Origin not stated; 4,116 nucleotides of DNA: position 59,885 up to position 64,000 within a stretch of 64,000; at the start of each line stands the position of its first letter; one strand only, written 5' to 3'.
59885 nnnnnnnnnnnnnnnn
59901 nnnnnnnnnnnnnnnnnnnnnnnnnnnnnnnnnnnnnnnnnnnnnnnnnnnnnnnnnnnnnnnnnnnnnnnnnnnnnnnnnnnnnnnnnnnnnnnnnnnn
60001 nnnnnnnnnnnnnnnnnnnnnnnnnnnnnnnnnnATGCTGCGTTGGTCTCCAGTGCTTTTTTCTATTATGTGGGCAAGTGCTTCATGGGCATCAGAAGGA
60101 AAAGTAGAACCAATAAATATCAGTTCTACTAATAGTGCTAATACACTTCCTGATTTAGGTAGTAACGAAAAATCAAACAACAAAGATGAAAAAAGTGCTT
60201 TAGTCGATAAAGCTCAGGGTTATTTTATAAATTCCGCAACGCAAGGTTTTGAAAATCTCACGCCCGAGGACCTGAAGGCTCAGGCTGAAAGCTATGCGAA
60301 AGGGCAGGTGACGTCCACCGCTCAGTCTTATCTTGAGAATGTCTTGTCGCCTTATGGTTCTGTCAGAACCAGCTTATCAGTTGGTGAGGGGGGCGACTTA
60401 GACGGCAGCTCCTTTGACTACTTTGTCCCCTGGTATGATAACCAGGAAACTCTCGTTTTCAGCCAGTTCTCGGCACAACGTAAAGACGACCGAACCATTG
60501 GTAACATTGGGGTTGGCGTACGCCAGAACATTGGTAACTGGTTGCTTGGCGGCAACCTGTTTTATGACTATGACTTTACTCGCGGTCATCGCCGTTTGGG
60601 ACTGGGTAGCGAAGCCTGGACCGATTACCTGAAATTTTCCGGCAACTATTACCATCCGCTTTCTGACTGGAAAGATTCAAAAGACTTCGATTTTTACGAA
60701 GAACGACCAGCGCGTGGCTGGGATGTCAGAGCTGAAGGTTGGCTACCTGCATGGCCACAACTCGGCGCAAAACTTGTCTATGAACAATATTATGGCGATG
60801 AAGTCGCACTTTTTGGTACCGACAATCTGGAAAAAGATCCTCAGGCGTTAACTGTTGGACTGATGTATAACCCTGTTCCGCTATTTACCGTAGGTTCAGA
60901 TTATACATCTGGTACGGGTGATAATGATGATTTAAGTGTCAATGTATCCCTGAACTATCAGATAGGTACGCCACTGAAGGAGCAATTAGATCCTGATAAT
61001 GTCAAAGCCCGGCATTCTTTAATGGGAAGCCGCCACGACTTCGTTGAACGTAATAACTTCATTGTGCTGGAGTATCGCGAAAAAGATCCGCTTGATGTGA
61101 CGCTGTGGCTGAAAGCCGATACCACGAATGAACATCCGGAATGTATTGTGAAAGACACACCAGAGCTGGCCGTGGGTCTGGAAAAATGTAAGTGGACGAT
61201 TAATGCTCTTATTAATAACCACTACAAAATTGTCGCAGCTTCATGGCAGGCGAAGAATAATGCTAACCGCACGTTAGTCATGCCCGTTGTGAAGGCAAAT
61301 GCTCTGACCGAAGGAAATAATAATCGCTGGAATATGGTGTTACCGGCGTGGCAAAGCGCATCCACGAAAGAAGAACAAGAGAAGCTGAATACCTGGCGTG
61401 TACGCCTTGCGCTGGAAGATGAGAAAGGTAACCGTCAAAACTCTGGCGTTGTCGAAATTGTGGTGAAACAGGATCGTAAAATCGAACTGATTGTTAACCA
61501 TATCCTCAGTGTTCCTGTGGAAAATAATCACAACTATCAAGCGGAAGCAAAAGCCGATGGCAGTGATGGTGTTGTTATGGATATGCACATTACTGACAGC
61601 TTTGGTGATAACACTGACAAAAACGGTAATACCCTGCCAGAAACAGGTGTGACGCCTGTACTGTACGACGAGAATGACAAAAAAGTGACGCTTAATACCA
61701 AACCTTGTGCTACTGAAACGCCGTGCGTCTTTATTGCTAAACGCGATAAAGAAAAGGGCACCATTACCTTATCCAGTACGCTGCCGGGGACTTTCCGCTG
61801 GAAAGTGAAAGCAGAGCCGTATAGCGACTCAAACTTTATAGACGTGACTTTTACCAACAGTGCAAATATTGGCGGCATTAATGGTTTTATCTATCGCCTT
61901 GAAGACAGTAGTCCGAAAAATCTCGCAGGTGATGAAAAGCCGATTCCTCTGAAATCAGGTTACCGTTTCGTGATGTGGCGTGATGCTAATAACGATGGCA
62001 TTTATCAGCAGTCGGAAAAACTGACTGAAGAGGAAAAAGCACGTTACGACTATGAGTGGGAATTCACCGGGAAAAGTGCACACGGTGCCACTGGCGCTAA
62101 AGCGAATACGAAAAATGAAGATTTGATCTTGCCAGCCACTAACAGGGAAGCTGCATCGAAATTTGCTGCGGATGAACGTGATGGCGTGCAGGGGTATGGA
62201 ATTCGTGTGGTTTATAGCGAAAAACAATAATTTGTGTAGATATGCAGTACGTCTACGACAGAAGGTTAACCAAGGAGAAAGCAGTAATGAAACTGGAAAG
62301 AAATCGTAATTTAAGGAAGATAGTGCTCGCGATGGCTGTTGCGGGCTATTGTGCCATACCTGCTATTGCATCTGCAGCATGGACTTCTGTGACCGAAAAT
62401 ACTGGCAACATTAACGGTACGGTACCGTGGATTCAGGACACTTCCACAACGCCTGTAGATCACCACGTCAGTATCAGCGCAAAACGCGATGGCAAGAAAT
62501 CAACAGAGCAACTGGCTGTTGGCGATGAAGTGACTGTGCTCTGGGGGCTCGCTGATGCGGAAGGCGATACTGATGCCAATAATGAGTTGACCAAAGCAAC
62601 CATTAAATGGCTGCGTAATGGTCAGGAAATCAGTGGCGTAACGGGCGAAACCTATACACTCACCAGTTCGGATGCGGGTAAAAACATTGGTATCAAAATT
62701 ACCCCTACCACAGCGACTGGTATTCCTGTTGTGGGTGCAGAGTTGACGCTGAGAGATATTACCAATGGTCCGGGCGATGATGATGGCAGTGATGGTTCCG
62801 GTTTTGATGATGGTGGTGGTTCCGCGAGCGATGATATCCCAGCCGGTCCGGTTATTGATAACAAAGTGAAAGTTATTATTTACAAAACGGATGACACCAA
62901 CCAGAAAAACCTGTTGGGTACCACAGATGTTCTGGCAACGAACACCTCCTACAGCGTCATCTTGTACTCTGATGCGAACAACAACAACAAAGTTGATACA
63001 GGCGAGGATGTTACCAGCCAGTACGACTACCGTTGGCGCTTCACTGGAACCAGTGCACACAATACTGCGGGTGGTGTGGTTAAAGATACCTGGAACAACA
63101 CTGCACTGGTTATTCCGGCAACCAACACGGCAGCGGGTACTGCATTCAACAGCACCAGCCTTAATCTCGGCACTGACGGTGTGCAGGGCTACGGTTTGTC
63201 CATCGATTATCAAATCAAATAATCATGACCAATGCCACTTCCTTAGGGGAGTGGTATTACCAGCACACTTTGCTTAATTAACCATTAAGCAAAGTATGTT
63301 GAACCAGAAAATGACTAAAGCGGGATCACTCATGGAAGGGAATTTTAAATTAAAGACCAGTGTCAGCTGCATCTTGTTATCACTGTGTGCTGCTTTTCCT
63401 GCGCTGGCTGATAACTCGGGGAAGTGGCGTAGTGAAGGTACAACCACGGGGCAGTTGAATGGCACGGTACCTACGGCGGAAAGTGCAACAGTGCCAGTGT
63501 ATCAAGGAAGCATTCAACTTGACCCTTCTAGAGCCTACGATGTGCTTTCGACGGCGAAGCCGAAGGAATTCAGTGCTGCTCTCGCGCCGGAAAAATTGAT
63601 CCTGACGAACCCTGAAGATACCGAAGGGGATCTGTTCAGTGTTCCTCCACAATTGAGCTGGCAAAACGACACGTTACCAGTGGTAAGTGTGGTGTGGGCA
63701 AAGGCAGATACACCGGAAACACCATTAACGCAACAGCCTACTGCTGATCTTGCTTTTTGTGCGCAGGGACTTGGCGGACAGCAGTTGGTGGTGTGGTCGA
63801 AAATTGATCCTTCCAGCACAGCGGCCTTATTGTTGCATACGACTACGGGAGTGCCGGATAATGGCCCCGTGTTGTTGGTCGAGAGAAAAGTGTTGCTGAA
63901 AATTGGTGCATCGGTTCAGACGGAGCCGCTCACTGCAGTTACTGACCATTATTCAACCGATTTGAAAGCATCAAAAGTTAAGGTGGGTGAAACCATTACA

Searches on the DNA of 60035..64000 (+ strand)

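Call 10: search_dna_similar(query=window:60035-64000:+, collection=ecoli_genomes, mode=near, max_rows=12)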
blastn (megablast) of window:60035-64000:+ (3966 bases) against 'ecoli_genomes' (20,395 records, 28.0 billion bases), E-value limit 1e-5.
Records with a match: 747; places in all: 747; records where one place covers at least 80% of the query: 8.
Genomes with a match: 747 of 5426; with a place that covers at least 80% of the query: 8. Places per genome that has any: lowest 1, median 1, highest 1. On chromosomes: 747 places; on plasmids: 0.
Best place of each record, by identity: 80-90% 19; 60-80% 728.
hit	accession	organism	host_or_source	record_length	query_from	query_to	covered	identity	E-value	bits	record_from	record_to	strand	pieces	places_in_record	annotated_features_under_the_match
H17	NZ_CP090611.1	Escherichia coli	pig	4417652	1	3602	91%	87.5%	0e+0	4161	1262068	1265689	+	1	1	sinH: intimin-like inverse autotransporter SinH | SinI family autotransporter-associated protein | adhesion domain-containing protein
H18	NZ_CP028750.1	Escherichia coli strain A25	monkey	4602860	1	3602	91%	87.5%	0e+0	4156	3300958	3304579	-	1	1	sinH: intimin-like inverse autotransporter SinH | SinI family autotransporter-associated protein | adhesion domain-containing protein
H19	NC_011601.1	Escherichia coli O127:H6 str. E2348/69 strain E2348/69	-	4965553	1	3602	91%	87.2%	0e+0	4100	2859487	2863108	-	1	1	sinH: intimin-like inverse autotransporter SinH | SinI family autotransporter-associated protein | adhesion domain-containing protein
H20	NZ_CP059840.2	Escherichia coli strain E2348/69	Homo sapiens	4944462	1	3602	91%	87.2%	0e+0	4100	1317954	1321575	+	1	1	sinH: intimin-like inverse autotransporter SinH | SinI family autotransporter-associated protein | adhesion domain-containing protein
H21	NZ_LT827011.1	Escherichia coli O127:H6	Homo sapiens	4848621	1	3602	91%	87.2%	0e+0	4100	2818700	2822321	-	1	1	sinH: intimin-like inverse autotransporter SinH | SinI family autotransporter-associated protein | adhesion domain-containing protein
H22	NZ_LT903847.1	Escherichia coli O127:H6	Homo sapiens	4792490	1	3602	91%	87.2%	0e+0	4100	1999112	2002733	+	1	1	sinH: intimin-like inverse autotransporter SinH | SinI family autotransporter-associated protein | adhesion domain-containing protein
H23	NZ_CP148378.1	Escherichia coli strain Z1323HEC0067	Homo sapiens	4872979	1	3598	91%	87.3%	0e+0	4115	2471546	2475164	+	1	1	sinH: intimin-like inverse autotransporter SinH | SinI family autotransporter-associated protein | hypothetical protein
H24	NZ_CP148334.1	Escherichia coli strain Z1323HEC0423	Homo sapiens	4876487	1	3598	91%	87.3%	0e+0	4109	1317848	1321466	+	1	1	sinH: intimin-like inverse autotransporter SinH | SinI family autotransporter-associated protein | adhesion domain-containing protein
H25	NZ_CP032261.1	Escherichia coli strain AR_0067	missing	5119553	661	845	5%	75.0%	2e-11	82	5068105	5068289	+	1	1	air: inverse autotransporter adhesin EaeX/Air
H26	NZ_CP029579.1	Escherichia coli strain DA33137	Homo sapiens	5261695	661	845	5%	75.0%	2e-11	82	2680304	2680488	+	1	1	air: inverse autotransporter adhesin EaeX/Air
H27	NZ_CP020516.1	Escherichia coli strain 222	Homo sapiens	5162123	661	845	5%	75.0%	2e-11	82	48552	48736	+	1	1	air: inverse autotransporter adhesin EaeX/Air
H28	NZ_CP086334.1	Escherichia coli strain EBJ003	Homo sapiens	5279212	661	845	5%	75.0%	2e-11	82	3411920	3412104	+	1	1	air: inverse autotransporter adhesin EaeX/Air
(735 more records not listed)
